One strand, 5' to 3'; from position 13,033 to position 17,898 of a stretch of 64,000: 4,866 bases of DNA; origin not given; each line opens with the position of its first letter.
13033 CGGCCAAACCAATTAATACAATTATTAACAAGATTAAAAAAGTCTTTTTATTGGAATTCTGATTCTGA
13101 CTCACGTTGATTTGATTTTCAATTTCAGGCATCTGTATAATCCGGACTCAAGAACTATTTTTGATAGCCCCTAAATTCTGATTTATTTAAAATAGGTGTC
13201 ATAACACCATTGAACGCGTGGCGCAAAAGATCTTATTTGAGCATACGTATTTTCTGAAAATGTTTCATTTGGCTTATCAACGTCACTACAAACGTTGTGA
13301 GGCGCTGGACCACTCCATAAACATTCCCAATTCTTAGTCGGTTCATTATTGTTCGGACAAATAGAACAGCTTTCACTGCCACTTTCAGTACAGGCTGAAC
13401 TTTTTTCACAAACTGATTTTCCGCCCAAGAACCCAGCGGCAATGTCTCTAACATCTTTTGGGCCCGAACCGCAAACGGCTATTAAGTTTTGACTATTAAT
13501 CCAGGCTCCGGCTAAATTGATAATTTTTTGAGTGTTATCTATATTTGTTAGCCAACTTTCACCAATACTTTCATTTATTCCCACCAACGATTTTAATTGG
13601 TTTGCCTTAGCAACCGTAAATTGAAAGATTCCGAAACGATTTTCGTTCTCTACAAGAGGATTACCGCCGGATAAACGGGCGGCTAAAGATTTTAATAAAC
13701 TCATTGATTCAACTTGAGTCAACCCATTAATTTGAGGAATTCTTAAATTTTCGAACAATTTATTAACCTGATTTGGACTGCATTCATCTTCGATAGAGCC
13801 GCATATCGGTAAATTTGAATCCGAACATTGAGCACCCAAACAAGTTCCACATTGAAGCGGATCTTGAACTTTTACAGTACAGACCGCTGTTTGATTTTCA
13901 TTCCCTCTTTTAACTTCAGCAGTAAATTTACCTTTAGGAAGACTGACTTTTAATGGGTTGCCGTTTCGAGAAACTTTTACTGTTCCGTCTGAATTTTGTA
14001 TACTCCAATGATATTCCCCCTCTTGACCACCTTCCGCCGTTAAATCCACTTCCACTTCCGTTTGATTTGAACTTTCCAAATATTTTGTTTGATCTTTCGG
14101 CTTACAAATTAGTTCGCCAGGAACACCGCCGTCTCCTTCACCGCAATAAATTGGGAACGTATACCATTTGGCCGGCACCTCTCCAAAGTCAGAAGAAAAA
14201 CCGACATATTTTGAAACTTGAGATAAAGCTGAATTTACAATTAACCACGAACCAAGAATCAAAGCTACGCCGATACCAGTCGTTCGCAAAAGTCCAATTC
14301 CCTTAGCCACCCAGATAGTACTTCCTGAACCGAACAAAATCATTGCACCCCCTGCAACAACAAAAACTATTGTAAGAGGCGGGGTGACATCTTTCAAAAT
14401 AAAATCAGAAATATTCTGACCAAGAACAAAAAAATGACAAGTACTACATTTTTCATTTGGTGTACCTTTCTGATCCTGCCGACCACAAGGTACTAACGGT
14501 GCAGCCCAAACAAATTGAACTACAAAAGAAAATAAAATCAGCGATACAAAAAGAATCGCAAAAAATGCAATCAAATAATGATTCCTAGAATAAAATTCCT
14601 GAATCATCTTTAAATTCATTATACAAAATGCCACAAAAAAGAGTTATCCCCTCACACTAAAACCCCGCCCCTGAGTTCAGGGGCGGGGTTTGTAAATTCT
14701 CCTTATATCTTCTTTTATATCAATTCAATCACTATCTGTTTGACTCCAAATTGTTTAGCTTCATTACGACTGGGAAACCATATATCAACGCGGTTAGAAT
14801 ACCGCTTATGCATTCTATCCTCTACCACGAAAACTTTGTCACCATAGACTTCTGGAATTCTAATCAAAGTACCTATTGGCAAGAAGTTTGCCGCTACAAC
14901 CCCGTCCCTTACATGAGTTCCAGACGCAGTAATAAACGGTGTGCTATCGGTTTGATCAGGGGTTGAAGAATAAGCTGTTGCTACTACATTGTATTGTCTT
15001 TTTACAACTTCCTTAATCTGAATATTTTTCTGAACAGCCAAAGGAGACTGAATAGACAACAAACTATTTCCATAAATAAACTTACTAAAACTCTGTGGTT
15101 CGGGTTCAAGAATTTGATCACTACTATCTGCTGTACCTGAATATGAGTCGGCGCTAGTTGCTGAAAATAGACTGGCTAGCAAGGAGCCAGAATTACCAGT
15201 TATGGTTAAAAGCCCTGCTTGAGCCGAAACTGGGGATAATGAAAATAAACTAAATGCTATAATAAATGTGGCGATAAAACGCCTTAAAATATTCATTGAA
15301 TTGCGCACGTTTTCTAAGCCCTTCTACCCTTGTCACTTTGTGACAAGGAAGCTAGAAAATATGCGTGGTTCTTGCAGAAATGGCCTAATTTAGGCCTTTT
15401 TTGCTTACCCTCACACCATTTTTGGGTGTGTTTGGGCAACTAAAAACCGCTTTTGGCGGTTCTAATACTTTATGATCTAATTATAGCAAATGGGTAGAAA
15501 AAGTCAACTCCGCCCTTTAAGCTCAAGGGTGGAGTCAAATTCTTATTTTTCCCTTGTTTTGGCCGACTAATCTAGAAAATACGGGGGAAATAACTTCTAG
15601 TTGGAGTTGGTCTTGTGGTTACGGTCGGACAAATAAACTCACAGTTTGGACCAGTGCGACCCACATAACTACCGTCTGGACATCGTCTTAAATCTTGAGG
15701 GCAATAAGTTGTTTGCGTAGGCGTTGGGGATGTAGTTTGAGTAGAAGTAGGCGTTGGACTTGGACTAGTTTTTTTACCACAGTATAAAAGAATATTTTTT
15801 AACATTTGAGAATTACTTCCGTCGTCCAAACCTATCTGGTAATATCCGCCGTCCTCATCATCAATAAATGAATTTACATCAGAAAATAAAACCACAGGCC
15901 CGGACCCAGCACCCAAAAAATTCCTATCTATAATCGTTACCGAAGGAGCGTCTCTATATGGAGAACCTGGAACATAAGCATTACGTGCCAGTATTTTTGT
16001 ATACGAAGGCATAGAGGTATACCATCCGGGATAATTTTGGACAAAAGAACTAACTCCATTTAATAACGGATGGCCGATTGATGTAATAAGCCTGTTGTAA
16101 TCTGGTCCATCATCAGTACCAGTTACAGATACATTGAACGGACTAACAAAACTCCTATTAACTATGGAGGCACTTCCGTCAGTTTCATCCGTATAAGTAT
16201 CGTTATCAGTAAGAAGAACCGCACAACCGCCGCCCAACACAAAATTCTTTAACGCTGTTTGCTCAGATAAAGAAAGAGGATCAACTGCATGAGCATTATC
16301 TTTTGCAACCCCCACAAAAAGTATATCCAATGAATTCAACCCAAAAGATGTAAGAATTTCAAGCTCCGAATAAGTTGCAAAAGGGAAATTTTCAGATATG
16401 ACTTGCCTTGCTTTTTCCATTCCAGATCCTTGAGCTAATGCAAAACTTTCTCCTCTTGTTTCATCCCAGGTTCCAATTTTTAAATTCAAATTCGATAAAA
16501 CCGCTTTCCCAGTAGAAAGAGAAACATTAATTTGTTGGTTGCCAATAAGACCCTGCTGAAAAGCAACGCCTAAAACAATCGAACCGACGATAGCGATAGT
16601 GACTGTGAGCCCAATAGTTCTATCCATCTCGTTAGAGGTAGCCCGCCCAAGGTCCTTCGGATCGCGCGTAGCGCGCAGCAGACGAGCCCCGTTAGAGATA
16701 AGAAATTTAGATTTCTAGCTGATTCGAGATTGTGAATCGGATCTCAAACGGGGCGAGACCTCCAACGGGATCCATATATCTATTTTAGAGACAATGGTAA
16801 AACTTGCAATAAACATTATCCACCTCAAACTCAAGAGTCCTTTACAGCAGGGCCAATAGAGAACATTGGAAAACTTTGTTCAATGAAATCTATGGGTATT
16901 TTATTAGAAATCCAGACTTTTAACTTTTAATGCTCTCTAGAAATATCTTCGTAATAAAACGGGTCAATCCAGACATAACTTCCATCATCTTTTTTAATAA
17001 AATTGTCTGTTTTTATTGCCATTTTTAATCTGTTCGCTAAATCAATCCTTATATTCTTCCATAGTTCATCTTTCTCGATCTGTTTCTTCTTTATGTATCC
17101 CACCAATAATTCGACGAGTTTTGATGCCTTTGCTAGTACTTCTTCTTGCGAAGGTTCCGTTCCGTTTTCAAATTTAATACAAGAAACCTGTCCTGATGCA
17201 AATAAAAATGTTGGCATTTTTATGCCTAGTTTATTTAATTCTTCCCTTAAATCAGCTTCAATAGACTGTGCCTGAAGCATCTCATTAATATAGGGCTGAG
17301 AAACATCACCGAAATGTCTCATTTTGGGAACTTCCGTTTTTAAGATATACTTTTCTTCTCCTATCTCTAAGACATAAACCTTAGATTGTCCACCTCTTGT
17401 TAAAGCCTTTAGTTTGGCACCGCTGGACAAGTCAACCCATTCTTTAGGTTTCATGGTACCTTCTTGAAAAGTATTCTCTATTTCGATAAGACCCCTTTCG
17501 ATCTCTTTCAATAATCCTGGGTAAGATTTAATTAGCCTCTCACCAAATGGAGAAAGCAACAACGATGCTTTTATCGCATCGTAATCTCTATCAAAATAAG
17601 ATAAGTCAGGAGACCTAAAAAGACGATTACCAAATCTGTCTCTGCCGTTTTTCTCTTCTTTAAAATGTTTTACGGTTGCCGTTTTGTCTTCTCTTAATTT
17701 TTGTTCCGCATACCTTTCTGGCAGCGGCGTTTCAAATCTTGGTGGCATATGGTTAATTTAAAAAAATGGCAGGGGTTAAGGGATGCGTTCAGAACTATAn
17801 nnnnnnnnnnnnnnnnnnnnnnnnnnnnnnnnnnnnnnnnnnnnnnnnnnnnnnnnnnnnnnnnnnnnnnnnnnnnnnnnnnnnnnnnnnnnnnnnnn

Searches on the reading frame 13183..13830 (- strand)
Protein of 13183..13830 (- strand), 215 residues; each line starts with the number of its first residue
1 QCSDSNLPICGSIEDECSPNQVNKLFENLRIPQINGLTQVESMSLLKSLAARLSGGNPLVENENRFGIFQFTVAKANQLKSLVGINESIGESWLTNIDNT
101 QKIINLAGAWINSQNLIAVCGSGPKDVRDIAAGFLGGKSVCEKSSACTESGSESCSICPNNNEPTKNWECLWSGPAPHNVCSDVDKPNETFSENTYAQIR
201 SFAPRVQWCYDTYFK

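Call 59: search_protein_families(library=pfam, proteins=[window:13183-13830:-], max_evalue=0.1)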
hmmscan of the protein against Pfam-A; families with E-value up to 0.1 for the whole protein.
window:13183-13830:- (215 aa): 1 family
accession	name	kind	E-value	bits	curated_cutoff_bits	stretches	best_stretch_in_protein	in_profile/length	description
PF11510.14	FA_FANCE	-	0.094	12.6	22.2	0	12-60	41-89/262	Fanconi Anaemia group E protein FANCE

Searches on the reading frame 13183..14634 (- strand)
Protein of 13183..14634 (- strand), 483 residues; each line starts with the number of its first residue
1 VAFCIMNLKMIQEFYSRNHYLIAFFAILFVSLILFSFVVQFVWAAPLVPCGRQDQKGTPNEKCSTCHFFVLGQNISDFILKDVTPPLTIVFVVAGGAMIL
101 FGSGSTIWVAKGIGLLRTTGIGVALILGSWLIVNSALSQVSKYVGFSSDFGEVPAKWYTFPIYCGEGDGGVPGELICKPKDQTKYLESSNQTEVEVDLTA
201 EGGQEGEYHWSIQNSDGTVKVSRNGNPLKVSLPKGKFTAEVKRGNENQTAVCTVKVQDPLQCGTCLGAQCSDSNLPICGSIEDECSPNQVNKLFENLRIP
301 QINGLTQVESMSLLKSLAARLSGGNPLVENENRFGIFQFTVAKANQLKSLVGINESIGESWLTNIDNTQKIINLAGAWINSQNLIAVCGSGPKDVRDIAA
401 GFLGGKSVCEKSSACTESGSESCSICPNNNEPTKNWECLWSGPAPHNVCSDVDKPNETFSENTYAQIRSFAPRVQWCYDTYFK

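Call 6: search_protein_families(library=pfam, proteins=[window:13183-14634:-], max_evalue=1)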
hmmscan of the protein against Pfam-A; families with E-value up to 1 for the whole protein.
window:13183-14634:- (483 aa): 1 family
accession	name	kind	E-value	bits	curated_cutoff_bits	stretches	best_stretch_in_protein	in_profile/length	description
PF11510.14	FA_FANCE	-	0.24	11.3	22.2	1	277-328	38-89/262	Fanconi Anaemia group E protein FANCE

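Call 12: search_protein_families(library=ncbifam, proteins=[window:13183-14634:-], max_evalue=0.1)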
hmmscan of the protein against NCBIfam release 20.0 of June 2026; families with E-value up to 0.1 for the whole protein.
window:13183-14634:- (483 aa): 0 families

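Call 51: find_homologous_proteins(query=window:13183-14634:-)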
Query window:13183-14634:- (483 aa): 8 proteins with E <= 0.001 among 6352 candidates.
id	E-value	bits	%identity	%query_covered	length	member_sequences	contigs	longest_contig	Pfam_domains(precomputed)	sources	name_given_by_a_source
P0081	0.0e+0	1098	100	98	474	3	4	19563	-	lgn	-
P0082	1.7e-35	141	32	45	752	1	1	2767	PF18895.6,PF01464.26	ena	-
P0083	3.7e-33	133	34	46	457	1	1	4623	PF18895.6,PF01464.26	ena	-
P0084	4.1e-33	133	32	47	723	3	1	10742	PF18895.6,PF01464.26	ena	-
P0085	1.0e-32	132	30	46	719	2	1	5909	PF01464.26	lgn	-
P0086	7.1e-27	112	36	45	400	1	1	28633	PF01464.26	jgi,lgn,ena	-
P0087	9.0e-24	102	38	25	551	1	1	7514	PF18895.6,PF05345.19,PF01464.26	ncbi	-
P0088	2.0e-15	75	39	25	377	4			PF18895.6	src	-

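Call 59: search_protein_families(library=pfam, proteins=[P0083, P0086, P0087], max_evalue=0.1)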
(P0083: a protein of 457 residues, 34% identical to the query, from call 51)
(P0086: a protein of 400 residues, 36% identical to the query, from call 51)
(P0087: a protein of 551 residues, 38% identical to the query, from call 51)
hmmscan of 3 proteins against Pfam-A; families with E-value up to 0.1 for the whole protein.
P0083 (457 aa): 4 families
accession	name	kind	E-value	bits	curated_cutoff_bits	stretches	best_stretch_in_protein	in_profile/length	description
PF01464.25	SLT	-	1.6e-12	47.4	21.3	1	217-309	15-100/117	Transglycosylase SLT domain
PF18895.5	T4SS_pilin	-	2.2e-10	40.9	26.6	1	59-125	7-71/71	Type IV secretion system pilin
PF04956.18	TrbC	-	0.033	14.8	27.9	1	59-118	39-91/98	TrbC/VIRB2 pilin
PF18013.6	Phage_lysozyme2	-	0.076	13.6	28.2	0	212-273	16-74/140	Phage tail lysozyme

P0086 (400 aa): 2 families
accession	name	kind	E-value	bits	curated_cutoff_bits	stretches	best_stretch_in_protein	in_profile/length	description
PF01464.25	SLT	-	2.6e-07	30.7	21.3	1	240-333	15-100/117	Transglycosylase SLT domain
PF18895.5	T4SS_pilin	-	0.00037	20.9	26.6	1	70-131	11-71/71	Type IV secretion system pilin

P0087 (551 aa): 5 families
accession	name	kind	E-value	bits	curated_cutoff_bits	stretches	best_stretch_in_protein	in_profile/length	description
PF05345.18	He_PIG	-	2.6e-08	34.6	24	1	261-343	9-95/96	Putative Ig domain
PF18895.5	T4SS_pilin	-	2.8e-07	30.9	26.6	1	61-117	16-71/71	Type IV secretion system pilin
PF01464.25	SLT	-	5.4e-06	26.4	21.3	1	389-483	13-98/117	Transglycosylase SLT domain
PF16656.11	Pur_ac_phosph_N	-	0.0022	18.9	30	1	174-237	31-93/93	Purple acid Phosphatase, N-terminal domain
PF00041.27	fn3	-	0.025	15.2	25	1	189-235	41-83/84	Fibronectin type III domain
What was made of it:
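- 13183..14634 (-): 483-aa protein with an N-terminal pilin-type hairpin module, a middle domain and a C-terminal SLT-like domain. It is the displaced first member of the conserved operon. The catalytic Glu of the SLT 'ES' motif is replaced by Leu. Homologues carry PF18895 plus PF01464 (calls 51, 59).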

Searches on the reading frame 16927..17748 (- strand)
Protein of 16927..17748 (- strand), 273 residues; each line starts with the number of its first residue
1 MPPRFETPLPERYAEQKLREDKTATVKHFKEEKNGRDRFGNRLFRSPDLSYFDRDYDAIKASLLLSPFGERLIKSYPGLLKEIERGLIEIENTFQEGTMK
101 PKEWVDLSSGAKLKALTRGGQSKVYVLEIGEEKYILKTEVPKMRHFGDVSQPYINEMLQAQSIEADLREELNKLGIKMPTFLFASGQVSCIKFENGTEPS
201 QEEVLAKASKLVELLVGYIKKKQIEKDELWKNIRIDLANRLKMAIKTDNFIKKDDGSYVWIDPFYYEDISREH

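Call 10: search_protein_families(library=pfam, proteins=[window:16927-17748:-], max_evalue=0.001)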
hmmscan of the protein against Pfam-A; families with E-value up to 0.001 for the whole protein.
window:16927-17748:- (273 aa): 0 families

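Call 71: search_protein_families(library=pfam, proteins=[window:16927-17748:-], max_evalue=0.05)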
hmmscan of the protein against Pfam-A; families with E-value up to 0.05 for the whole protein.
window:16927-17748:- (273 aa): 1 family
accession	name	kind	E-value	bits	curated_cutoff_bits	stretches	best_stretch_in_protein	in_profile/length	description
PF23631.1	DUF7143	-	0.038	14.3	27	0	161-216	86-142/160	Domain of unknown function (DUF7143)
